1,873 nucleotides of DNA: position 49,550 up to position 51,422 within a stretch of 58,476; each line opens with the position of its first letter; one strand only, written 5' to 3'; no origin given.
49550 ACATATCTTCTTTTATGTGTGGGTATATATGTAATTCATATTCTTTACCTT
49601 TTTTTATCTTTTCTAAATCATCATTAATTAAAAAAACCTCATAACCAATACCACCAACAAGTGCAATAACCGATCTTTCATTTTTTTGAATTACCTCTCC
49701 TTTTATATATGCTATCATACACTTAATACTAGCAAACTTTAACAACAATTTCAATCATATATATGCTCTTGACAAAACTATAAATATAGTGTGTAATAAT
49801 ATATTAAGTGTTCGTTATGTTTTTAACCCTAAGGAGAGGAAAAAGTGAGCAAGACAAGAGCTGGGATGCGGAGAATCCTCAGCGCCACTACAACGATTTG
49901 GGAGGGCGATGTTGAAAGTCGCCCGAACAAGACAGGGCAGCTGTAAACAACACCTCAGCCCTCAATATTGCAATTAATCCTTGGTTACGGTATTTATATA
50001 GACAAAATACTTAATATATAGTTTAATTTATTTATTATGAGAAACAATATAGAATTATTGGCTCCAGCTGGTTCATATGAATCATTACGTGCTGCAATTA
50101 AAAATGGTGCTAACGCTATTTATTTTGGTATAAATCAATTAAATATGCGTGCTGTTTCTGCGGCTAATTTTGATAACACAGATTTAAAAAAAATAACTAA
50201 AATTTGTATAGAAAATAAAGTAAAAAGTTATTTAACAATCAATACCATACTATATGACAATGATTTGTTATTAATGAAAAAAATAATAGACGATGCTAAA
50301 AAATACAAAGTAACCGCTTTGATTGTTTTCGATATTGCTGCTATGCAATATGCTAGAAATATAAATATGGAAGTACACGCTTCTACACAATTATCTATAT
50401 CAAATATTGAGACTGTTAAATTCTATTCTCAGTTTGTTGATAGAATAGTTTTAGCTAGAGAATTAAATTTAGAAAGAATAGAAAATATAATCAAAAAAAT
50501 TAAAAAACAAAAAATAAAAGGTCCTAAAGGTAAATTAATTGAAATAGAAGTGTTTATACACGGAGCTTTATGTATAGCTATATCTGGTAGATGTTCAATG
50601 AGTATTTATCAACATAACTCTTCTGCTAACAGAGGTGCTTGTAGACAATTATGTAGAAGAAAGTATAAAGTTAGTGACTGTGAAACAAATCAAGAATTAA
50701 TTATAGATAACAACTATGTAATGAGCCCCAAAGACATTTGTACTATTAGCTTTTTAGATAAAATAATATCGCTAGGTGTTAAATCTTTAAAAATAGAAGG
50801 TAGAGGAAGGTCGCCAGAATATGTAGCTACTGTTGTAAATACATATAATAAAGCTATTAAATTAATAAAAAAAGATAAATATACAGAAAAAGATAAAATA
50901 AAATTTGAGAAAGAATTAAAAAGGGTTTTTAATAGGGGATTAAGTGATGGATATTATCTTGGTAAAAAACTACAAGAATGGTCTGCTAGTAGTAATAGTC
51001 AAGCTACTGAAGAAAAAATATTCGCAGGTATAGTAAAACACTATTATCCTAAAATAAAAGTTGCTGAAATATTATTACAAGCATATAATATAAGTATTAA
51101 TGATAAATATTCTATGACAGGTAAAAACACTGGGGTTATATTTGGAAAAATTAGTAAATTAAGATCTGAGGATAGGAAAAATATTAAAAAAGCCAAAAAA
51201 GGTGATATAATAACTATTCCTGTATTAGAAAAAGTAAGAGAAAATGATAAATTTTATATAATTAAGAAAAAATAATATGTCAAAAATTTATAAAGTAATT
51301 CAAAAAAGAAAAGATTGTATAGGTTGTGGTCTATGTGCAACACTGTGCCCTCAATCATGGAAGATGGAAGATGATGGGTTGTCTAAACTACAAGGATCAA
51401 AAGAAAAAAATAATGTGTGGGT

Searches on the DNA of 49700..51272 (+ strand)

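Call 4: search_rna_families(source=window, start=49700, end=50100, threshold=evalue, max_evalue=10, show_alignments=4)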
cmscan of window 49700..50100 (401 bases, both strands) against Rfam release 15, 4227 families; matches with E-value up to 10: 5.
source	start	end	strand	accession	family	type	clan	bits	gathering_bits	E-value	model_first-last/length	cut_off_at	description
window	49729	49808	-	RF00338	snoR53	Gene; snRNA; snoRNA; CD-box;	CL00080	21.6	70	1.9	1-91/91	no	Small nucleolar RNA snR53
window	49777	49809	+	RF03400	mir-728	Gene; miRNA;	-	15.3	70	7.7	12-49/62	no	mir-728 microRNA precursor family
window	49761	49904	+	RF03005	lysM-TM7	Cis-reg;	-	13.4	61.5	8.2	1-138/138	no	lysM-TM7 RNA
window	49750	49813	+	RF00064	HgcG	Gene; snRNA; snoRNA; HACA-box;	-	11.3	77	0.6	1-276/276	no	HgcG RNA (Pab40)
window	49900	49991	-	RF01891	TUG1_3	Gene; lncRNA;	-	8.9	90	9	149-236/236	no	Taurine upregulated gene 1 conserved region 3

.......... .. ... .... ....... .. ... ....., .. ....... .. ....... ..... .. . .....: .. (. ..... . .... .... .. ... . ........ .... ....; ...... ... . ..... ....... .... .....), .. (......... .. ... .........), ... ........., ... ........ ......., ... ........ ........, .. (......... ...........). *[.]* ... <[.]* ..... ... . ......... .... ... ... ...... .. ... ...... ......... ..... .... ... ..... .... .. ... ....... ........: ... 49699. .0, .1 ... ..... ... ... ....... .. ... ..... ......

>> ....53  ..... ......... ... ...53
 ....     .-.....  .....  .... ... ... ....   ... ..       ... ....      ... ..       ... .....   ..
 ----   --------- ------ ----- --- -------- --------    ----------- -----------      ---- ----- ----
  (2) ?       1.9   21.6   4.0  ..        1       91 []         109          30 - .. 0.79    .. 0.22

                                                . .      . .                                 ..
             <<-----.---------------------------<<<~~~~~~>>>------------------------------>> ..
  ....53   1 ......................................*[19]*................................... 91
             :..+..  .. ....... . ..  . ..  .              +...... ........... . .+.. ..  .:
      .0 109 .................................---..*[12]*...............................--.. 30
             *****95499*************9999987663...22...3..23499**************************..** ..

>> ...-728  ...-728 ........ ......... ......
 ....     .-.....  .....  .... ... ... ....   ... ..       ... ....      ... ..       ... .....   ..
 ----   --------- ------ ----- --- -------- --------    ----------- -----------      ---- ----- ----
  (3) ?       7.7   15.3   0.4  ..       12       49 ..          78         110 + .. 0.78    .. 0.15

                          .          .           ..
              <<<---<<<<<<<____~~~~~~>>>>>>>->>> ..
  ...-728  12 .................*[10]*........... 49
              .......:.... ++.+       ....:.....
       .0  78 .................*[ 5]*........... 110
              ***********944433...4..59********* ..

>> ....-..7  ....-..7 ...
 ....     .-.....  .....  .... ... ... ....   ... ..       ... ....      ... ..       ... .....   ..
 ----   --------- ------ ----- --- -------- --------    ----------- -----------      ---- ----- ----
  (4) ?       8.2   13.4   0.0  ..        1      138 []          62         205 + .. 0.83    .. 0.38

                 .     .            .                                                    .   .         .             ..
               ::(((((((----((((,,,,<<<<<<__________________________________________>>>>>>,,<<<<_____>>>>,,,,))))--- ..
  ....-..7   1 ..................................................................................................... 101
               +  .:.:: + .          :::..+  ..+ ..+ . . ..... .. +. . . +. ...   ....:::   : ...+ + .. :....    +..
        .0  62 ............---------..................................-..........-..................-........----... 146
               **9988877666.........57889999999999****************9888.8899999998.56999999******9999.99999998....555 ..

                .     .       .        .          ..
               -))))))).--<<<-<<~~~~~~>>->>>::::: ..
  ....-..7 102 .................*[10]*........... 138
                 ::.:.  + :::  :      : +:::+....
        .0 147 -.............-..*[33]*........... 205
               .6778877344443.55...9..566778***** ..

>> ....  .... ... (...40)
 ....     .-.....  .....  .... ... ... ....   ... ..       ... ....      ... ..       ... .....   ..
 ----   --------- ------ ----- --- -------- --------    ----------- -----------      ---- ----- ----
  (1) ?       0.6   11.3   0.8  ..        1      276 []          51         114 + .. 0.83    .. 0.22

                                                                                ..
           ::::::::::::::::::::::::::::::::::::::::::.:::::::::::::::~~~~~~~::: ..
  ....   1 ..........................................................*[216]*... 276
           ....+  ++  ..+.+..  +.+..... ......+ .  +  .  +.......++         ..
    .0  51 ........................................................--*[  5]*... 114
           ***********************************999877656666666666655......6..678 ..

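Call 22: search_dna_similar(query=window:49756-49995:+, collection=phages, mode=distant, max_evalue=1)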
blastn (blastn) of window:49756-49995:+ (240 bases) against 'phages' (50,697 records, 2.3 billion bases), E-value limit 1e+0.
Records with a match: 2; places in all: 2; records where one place covers at least 80% of the query: 0.
Best place of each record, by identity: 80-90% 2.
By first word of the organism name: Streptococcus 2.
By host as written in the record: Streptococcus thermophilus 2.
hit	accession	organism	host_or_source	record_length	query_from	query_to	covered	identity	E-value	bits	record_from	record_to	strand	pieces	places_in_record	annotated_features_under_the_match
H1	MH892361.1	Streptococcus phage SW12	Streptococcus thermophilus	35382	14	44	13%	87.1%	8e-1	39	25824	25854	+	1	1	none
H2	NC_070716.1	Streptococcus phage SW12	Streptococcus thermophilus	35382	14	44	13%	87.1%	8e-1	39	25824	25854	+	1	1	none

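Call 23: search_dna_similar(query=window:49756-49995:+, collection=plasmids, mode=distant, max_evalue=1)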
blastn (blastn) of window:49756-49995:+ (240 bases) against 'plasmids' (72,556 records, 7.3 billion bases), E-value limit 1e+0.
Records with a match: 1; places in all: 1; records where one place covers at least 80% of the query: 0.
Best place of each record, by identity: 90-95% 1.
By first word of the organism name: uncultured 1.
By predicted mobility (MOB-suite, as given by PLSDB): mobilizable 1.
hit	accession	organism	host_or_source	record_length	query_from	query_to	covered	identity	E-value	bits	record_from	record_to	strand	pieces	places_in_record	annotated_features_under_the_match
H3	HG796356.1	uncultured bacterium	-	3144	14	44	13%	90.3%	2e-1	44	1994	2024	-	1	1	none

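Call 45: search_rna_families(sources=[L003, L006, L009, L017, L018, L002], threshold=gathering, show_alignments=2)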
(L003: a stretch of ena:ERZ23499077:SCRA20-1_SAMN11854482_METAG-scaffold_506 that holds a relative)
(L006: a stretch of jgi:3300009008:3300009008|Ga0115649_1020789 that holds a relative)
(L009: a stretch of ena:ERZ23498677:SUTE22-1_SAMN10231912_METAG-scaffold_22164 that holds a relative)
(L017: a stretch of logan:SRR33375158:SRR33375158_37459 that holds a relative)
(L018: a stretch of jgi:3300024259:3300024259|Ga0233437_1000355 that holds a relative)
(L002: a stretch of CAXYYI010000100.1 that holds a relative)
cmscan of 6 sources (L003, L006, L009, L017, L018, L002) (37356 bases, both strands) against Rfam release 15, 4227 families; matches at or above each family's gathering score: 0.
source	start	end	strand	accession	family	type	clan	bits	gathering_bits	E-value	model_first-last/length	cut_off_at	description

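Call 66: search_rna_families(source=L017, start=4060, end=4430, threshold=evalue, max_evalue=10, show_alignments=2)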
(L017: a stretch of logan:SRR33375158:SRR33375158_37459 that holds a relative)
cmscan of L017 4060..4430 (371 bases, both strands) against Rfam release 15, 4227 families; matches with E-value up to 10: 2.
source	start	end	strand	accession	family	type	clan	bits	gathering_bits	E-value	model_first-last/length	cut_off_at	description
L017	4346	4430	+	RF02842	RefA1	Gene; sRNA;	-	12.1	94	3.7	1-85/222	3'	Enterococcus sRNA A1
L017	4367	4384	+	RF01400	istR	Gene; antitoxin;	-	11.8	45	7.3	108-125/130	no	istR Hfq binding RNA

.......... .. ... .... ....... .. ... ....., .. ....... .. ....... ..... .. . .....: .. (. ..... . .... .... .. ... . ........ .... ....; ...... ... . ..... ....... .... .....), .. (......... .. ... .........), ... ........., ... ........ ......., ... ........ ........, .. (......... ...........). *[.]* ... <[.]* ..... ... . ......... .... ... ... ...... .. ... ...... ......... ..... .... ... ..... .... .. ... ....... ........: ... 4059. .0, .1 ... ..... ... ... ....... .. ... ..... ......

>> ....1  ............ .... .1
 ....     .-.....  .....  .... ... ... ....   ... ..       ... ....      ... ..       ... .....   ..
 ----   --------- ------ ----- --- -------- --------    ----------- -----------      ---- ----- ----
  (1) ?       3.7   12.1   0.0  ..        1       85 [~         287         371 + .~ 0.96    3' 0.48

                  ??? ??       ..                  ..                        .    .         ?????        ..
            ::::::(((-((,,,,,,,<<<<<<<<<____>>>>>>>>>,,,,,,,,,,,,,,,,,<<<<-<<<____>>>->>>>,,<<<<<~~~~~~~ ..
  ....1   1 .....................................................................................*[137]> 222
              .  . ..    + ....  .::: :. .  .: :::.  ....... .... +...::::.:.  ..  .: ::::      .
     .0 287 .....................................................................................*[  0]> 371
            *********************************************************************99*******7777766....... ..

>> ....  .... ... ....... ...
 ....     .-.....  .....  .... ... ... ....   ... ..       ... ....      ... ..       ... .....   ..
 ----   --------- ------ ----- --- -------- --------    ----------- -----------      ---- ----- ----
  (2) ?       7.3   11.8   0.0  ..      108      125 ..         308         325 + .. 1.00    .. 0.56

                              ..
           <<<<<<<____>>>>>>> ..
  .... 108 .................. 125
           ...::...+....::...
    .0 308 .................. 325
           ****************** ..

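Call 87: build_rna_model(alignment_id=A5)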
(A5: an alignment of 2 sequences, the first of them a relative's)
Model R1 built from alignment A5 (2 sequences, 176 columns); structure: RNAalifold consensus.
model positions 176; base pairs 28; branch points 1; effective number of sequences 1.52; information 0.59 bits per position. Calibrated on 0.2 Mb of random sequence (short: E-values are rough).
structure used (alignment columns):
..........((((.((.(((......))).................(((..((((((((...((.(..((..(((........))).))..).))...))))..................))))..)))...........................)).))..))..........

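Call 88: search_with_rna_model(model_id=R1, sources=[window, L003, L006, L009, L011, L017, L018, L032, L033, L034, L002, L001], max_evalue=10, show_alignments=4)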
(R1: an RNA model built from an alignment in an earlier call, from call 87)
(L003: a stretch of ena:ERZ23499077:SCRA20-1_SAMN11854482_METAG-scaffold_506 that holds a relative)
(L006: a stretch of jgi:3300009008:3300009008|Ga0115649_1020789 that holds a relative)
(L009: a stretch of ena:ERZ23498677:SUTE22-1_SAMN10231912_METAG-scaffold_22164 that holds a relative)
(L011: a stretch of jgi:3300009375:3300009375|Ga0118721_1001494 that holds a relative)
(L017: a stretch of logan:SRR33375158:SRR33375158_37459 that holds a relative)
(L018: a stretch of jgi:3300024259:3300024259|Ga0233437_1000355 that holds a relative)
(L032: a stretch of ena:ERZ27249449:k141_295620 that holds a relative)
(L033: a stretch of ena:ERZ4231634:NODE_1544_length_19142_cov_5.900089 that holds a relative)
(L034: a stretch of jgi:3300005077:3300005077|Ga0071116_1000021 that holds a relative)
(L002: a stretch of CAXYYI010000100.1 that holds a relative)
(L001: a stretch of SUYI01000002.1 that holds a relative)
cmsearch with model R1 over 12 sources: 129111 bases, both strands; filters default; matches with E-value up to 10: 2.
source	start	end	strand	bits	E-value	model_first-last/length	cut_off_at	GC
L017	4194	4366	+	191.3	1.2e-43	1-176/176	no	0.55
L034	4195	4349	+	164.3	2.9e-37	1-176/176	no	0.52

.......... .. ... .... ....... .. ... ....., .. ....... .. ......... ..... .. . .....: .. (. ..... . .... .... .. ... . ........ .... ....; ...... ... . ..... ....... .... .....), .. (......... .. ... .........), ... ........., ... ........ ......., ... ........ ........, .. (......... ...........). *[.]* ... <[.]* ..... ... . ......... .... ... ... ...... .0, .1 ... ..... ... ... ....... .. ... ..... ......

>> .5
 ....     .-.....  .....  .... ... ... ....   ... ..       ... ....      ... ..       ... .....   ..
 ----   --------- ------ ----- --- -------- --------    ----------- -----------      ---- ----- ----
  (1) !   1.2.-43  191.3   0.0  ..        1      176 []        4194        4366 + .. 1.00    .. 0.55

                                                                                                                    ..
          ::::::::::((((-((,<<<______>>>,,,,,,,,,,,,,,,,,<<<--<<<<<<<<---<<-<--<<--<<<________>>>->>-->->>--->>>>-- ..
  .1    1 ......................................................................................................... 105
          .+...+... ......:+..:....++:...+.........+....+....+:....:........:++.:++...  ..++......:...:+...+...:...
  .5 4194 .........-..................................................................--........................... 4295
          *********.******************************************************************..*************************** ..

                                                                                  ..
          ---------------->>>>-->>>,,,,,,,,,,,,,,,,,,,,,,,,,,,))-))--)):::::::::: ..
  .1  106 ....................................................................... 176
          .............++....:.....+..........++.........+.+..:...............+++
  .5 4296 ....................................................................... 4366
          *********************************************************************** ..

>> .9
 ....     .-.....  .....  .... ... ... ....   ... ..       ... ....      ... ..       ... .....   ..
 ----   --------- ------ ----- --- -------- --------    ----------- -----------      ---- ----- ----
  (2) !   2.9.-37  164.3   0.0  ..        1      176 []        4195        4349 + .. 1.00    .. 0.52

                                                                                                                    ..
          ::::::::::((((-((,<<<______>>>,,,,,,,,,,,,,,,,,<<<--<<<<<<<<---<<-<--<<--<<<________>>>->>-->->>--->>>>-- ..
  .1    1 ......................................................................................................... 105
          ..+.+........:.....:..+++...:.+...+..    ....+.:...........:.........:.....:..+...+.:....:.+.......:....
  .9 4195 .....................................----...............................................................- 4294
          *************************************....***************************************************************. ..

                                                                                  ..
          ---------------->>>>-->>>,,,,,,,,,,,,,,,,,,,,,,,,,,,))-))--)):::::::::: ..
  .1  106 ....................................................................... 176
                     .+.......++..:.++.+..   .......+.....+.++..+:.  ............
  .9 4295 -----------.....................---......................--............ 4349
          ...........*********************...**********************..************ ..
